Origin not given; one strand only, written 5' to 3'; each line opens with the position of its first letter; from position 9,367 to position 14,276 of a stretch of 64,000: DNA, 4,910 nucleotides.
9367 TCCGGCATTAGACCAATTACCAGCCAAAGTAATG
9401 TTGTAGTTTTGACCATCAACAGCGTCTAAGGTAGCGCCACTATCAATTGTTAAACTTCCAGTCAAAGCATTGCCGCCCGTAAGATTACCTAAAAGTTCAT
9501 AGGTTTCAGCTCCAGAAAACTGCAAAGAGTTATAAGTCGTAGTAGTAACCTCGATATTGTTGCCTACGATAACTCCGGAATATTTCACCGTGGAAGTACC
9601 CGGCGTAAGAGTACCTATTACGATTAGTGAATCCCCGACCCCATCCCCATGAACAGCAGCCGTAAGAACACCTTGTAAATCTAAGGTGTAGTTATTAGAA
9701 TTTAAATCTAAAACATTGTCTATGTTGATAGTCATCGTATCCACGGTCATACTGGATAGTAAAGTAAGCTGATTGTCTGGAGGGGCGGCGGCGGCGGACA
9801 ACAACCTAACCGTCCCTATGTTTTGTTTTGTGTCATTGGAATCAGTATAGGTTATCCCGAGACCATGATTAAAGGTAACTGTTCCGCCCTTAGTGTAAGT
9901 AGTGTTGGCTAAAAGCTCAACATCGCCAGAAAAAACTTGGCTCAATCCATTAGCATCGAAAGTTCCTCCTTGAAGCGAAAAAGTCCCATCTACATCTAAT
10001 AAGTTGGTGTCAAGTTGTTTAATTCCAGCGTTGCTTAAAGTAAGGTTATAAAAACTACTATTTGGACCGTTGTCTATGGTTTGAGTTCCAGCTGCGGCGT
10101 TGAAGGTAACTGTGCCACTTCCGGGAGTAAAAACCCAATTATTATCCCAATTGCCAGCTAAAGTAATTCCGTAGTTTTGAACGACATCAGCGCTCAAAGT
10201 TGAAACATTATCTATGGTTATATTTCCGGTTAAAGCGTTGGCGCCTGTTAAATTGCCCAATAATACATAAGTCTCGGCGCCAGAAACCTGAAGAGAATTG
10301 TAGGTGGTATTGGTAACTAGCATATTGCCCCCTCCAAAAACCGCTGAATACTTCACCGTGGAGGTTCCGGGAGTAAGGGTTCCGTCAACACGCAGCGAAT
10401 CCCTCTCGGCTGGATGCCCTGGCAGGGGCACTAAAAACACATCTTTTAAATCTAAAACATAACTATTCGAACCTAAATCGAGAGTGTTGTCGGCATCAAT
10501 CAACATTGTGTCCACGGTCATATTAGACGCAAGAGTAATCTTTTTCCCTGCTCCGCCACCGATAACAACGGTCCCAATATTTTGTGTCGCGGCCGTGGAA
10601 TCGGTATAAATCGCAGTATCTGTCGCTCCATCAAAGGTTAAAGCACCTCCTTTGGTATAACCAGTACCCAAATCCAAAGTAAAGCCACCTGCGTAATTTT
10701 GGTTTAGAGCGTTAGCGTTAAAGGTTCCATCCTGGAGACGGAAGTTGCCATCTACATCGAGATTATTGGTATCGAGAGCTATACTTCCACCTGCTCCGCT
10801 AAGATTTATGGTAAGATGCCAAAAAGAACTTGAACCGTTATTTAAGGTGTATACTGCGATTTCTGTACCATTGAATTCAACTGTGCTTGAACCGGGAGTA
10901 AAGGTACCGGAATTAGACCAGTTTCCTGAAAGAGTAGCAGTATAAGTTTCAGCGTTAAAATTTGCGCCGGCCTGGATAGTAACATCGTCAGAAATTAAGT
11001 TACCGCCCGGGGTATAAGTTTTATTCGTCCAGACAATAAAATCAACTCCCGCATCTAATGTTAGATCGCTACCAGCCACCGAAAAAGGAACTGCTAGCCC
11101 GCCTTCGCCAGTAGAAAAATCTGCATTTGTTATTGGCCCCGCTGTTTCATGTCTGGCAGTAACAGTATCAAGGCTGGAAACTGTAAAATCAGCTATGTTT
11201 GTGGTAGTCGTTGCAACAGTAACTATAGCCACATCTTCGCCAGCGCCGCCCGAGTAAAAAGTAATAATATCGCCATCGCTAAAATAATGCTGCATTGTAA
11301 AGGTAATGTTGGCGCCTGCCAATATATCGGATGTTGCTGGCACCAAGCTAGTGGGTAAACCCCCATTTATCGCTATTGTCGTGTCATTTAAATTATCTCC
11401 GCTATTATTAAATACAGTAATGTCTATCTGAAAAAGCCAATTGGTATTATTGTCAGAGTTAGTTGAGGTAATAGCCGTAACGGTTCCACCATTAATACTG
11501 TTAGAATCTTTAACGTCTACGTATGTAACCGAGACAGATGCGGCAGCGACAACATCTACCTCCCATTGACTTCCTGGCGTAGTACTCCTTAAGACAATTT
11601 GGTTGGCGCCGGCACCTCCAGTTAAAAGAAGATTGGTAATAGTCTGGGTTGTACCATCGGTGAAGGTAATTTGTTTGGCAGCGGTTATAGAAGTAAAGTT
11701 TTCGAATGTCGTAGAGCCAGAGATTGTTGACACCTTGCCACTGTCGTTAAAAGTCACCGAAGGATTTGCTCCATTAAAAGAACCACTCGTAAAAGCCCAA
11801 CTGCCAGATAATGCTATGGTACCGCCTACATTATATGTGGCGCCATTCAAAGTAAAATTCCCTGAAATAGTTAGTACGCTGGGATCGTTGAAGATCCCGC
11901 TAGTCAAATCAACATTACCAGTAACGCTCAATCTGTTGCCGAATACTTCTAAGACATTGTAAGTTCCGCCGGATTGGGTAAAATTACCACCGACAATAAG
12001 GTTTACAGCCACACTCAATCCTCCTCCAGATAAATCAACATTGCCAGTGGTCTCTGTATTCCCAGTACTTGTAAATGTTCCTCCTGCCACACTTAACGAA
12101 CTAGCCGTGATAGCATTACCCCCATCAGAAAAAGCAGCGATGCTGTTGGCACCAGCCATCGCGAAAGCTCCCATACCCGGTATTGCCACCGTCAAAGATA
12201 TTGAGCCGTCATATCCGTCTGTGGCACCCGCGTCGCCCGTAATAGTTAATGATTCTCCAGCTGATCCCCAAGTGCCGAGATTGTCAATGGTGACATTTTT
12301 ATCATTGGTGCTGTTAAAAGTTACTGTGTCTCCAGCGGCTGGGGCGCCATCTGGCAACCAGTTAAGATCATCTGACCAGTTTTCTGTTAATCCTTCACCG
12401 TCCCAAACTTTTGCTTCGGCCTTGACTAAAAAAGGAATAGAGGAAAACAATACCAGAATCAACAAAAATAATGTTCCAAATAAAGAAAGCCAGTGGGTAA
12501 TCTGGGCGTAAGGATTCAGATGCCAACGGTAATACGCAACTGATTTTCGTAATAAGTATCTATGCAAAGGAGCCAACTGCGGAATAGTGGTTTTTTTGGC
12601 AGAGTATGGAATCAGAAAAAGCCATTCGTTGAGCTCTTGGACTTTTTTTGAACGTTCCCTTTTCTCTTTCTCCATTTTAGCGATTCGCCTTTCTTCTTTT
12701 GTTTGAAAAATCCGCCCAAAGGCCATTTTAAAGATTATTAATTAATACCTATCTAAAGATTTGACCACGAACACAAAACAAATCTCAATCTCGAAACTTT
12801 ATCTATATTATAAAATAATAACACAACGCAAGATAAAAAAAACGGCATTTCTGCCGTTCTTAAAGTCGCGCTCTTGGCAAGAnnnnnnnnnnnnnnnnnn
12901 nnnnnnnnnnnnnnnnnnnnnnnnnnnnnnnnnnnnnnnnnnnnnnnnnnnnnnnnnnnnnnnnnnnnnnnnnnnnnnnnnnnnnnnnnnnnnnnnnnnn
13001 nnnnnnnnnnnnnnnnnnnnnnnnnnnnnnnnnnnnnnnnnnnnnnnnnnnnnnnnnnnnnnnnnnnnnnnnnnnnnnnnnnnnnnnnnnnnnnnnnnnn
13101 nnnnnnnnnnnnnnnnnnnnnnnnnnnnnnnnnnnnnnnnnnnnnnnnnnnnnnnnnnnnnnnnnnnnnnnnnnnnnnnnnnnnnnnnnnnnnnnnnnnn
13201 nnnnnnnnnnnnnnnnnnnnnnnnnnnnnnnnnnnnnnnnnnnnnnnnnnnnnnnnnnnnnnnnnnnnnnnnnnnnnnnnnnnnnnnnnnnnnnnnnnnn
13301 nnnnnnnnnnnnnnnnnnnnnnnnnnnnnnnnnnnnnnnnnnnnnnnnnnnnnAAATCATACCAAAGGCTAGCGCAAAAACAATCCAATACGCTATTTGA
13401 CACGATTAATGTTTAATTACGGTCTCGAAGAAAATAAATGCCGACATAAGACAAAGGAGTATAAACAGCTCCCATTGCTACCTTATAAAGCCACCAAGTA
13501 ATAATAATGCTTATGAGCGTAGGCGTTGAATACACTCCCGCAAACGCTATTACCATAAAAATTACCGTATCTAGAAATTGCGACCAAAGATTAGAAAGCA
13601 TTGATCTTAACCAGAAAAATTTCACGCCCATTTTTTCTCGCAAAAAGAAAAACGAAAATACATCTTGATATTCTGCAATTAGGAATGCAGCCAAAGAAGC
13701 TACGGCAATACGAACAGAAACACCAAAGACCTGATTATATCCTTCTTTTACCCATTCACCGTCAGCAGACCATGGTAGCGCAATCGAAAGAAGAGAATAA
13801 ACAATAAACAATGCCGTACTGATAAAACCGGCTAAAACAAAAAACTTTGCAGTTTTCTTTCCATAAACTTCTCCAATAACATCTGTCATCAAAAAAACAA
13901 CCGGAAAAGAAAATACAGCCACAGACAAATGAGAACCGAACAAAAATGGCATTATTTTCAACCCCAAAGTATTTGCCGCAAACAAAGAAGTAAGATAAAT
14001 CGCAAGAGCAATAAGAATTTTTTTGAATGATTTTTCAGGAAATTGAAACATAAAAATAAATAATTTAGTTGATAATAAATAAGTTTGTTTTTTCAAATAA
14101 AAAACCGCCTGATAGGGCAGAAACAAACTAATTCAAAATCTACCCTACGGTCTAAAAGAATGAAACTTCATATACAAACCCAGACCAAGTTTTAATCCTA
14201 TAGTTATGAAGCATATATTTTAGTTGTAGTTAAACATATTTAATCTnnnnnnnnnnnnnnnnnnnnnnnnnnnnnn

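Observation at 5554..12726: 2390-aa giant surface protein with mosaic architecture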

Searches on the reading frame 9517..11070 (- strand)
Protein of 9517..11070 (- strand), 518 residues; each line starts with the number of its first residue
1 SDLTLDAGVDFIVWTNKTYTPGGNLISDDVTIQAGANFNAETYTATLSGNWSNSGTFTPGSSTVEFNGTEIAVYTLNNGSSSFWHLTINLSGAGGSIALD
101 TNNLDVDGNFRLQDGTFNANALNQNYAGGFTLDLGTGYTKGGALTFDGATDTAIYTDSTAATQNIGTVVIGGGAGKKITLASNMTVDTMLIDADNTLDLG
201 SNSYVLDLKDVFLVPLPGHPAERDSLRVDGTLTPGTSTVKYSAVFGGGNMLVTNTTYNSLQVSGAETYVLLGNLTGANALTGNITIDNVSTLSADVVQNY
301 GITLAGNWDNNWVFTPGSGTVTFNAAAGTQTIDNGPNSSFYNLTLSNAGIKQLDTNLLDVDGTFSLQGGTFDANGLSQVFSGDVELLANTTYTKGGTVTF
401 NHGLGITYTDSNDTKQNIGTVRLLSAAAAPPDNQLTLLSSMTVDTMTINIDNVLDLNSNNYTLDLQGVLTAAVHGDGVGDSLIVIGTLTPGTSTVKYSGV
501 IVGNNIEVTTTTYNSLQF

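Call 45: find_homologous_proteins(query=window:9517-11070:-)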
Query window:9517-11070:- (518 aa): 41 proteins with E <= 0.001 among 8000 candidates.
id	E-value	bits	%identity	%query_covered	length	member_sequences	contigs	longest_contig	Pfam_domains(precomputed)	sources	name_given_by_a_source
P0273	7.7e-126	439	67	65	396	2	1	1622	-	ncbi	-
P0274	4.5e-90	321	54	63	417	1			-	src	-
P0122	5.1e-70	255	60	50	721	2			-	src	-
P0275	9.4e-57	211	41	76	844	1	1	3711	-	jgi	jgi:hypothetical protein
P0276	4.4e-52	196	58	44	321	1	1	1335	-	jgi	jgi:hypothetical protein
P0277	2.4e-46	177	46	60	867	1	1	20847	-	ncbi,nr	ncbi:hypothetical protein IID19_03530, partial [Patescibacteria group bacterium]|nr:hypothetical pro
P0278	1.7e-39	154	45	59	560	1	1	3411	-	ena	-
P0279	4.1e-34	137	45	28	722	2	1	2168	-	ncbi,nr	ncbi:MAG: hypothetical protein KJ995_08395, partial [Candidatus Omnitrophica bacterium]|nr:hypotheti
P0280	2.4e-32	131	35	78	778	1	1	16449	-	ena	-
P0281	2.6e-25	108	28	91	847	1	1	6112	PF10162.15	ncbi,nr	ncbi:MAG: hypothetical protein IAF38_21035, partial [Bacteroidia bacterium]|nr:hypothetical protein 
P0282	5.3e-22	97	48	24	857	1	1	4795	-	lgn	-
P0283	2.4e-19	88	33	53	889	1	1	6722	-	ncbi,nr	ncbi:MAG: hypothetical protein HY584_00745 [Candidatus Omnitrophica bacterium]|nr:hypothetical prote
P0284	1.7e-18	85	31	28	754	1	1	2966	-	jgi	jgi:fibronectin-binding autotransporter adhesin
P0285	6.3e-18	83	31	23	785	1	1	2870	-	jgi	jgi:hypothetical protein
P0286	1.1e-15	76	31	46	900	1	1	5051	-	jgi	jgi:hypothetical protein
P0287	1.8e-14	72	36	32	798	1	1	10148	PF10162.15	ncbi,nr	ncbi:MAG: hypothetical protein U9Q84_08385 [Thermodesulfobacteriota bacterium]|nr:hypothetical prote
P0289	3.3e-13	68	50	23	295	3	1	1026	PF10162.15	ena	-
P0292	7.7e-12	63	38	25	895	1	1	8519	PF10162.15,PF14828.12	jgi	jgi:hypothetical protein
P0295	2.6e-10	58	34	31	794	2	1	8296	PF10162.15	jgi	-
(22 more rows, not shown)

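Call 53: predict_structure(alignment_id=A2)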
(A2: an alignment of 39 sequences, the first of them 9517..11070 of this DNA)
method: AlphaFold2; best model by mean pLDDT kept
length: 518 residues; sequences in the alignment: 39
mean_pLDDT: 86.9   pTM: 0.86
mean pLDDT of the five models: 86.9, 86.2, 85.4, 81.8, 79.9
residues with pLDDT >= 90: 314; 70-90: 144; 50-70: 45; < 50: 15
segments of 3 or more residues with pLDDT < 50: 1-7, 473-478
pLDDT, mean of each block of 10 residues (from residue 1): 44 61 78 86 88 88 89 80 92 85 93 94 93 93 85 86 92 88 94 93 93 67 84 95 82 91 94 92 96 86 97 94 96 92 97 96 97 97 96 95 84 95 71 87 91 89 85 48 79 90 72 91
secondary structure, 60 per line:
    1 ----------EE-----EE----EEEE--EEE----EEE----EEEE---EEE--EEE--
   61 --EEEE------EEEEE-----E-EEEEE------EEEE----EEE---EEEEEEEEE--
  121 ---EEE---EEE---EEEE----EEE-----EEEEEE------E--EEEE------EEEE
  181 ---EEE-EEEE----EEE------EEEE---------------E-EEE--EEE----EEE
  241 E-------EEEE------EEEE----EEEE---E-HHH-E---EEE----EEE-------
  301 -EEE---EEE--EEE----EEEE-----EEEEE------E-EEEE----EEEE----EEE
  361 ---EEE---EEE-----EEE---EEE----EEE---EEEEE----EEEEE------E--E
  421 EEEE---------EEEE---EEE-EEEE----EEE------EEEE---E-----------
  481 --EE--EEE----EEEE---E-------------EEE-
elements in order: E24-27 E30-32 E37-39 E44-47 E51-53 E56-58 E63-66 E73-77 E85-89 E96-99 E104-106 E110-118 E124-126 E130-132 E136-139 E144-146 E152-157 E167-170 E177-180 E184-186 E188-191 E196-198 E205-208 E226-228 E231-233 E238-241 E249-252 E259-262 E267-270 E284-286 E291-293 E302-304 E308-310 E313-315 E320-323 E329-333 E342-345 E350-353 E358-360 E364-366 E370-372 E378-380 E384-386 E391-393 E397-401 E406-410 E420-424 E434-437 E441-443 E445-448 E453-455 E462-465 E487-489 E494-497 E515-517

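Call 56: fold_search(model_id=the predicted structure, library=pdb)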
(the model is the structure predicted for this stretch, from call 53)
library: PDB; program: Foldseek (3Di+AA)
matches with E <= 10: 50; with E <= 0.001: 0
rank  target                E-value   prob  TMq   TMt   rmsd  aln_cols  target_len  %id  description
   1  3h09_B                1.9e-02  0.69  0.29  0.19  17.7       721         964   13  The structure of Haemophilus influenzae IgA1 protease (released 2009-04-21)
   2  3h09_A                3.2e-02  0.54  0.28  0.18  15.8       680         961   12  The structure of Haemophilus influenzae IgA1 protease (released 2009-04-21)
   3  3sze                  5.6e-02  0.41  0.25  0.17  16.8       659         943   12  Crystal structure of the passenger domain of the E. coli autotransporter EspP (released 2011-10-12)
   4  3ak5_A                1.4e-01  0.20  0.23  0.16  16.2       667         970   14  Hemoglobin protease (Hbp) passenger missing domain-2 (released 2010-10-06)
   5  4kh3                  1.7e-01  0.15  0.17  0.17  17.2       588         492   15  Structure of a bacterial self-associating protein (released 2014-01-15)
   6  3ak5_D                1.9e-01  0.23  0.26  0.18  15.4       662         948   11  Hemoglobin protease (Hbp) passenger missing domain-2 (released 2010-10-06)
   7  3ak5_C                2.8e-01  0.15  0.21  0.16  14.9       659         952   11  Hemoglobin protease (Hbp) passenger missing domain-2 (released 2010-10-06)
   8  4om9                  3.9e-01  0.21  0.27  0.18  15.0       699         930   12  X-Ray Crystal Structure of the passenger domain of Plasmid encoded toxin, an Autrotansporter Enterotoxin from enteroaggr (released 2014-03-12)
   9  9mne_A                5.2e-01  0.15  0.25  0.17  15.4       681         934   14  Crystal structure of enteropathogenic Escherichia coli EspC (released 2025-10-29)
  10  7koh_D                5.4e-01  0.09  0.19  0.19  16.8       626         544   13  Crystal structure of antigen 43 from Escherichia coli EDL933 (released 2022-03-09)
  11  5j44_A                6.8e-01  0.14  0.24  0.15  17.6       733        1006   11  Crystal structure of the Secreted Extracellular protein A (SepA) from Shigella flexneri (released 2017-04-12)
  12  9mne_B                7.9e-01  0.13  0.26  0.18  14.8       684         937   12  Crystal structure of enteropathogenic Escherichia coli EspC (released 2025-10-29)
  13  2odl                  9.9e-01  0.04  0.13  0.15  15.7       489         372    9  Crystal structure of the HMW1 secretion domain from Haemophilus influenzae (released 2007-08-21)
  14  7ko9                  1.0e+00  0.10  0.22  0.21  14.3       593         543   14  Crystal structure of antigen 43 from uropathogenic Escherichia coli UTI89 (released 2022-03-09)
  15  8c50_A                1.1e+00  0.02  0.12  0.13  16.8       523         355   10  Pontibacter korlensis curli subunit CsgA (released 2023-06-28)
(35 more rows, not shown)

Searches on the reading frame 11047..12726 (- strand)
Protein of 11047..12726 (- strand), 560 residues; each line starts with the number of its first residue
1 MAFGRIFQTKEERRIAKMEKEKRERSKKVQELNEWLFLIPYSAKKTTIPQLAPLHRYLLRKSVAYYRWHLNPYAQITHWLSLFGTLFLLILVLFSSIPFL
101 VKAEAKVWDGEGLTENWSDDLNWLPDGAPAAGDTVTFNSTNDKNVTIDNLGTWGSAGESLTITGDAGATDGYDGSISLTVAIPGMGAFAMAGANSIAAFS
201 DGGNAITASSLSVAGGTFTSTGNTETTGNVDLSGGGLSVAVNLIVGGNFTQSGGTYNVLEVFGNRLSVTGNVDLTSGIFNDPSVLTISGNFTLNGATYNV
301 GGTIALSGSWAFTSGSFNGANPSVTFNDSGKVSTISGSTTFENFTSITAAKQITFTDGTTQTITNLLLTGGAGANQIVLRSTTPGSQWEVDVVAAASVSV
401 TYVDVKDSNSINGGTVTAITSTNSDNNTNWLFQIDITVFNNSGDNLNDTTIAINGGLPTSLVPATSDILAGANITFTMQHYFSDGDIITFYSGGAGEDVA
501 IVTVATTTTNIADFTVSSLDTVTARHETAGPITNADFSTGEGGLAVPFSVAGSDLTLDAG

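Call 29: find_homologous_proteins(query=window:11047-12726:-)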
Query window:11047-12726:- (560 aa): 23 proteins with E <= 0.001 among 8000 candidates.
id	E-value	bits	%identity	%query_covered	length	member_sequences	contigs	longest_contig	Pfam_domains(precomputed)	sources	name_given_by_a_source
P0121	1.3e-162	560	53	99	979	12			-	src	-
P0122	6.9e-146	505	68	37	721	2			-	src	-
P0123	1.8e-20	91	45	29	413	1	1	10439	-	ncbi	ncbi:MAG: hypothetical protein V1650_00345, partial [Candidatus Omnitrophota bacterium]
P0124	1.9e-17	81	35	59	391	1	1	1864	-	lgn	-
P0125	6.5e-17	79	43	29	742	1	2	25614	-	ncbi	ncbi:MAG: prepilin-type N-terminal cleavage/methylation domain-containing protein [Candidatus Paceib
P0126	1.1e-16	78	34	42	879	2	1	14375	-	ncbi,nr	ncbi:MAG: hypothetical protein HQ575_07740, partial [Candidatus Omnitrophica bacterium]|nr:hypotheti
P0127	1.3e-14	72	42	24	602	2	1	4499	PF17957.8,PF17131.12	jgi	-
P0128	1.3e-14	72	35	48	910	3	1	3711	-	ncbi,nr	ncbi:hypothetical protein KJ758_00665, partial [Patescibacteria group bacterium]|nr:hypothetical pro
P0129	2.2e-14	71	40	26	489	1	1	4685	-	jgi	-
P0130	3.9e-12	63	42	18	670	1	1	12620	PF13385.14,PF10102.15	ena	-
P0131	6.3e-12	63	42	23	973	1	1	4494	PF17164.11,PF00395.26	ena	-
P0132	4.4e-10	57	34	41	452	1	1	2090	-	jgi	-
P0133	8.8e-9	52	36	30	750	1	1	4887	-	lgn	-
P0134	1.0e-8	52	32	40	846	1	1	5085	-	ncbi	ncbi:MAG: beta strand repeat-containing protein, partial [Candidatus Omnitrophota bacterium]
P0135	1.4e-8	52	35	37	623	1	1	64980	-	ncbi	-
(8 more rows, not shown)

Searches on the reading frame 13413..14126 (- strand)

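Call 19: search_protein_families(library=pfam, proteins=[window:13413-14126:-], max_evalue=0.01)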
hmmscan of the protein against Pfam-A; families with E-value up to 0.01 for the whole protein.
window:13413-14126:- (237 aa): 1 family
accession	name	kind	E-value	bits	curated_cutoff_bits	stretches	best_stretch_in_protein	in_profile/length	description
PF02592.20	Vut_1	-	1e-40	140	27.2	1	69-228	2-151/152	Putative vitamin uptake transporter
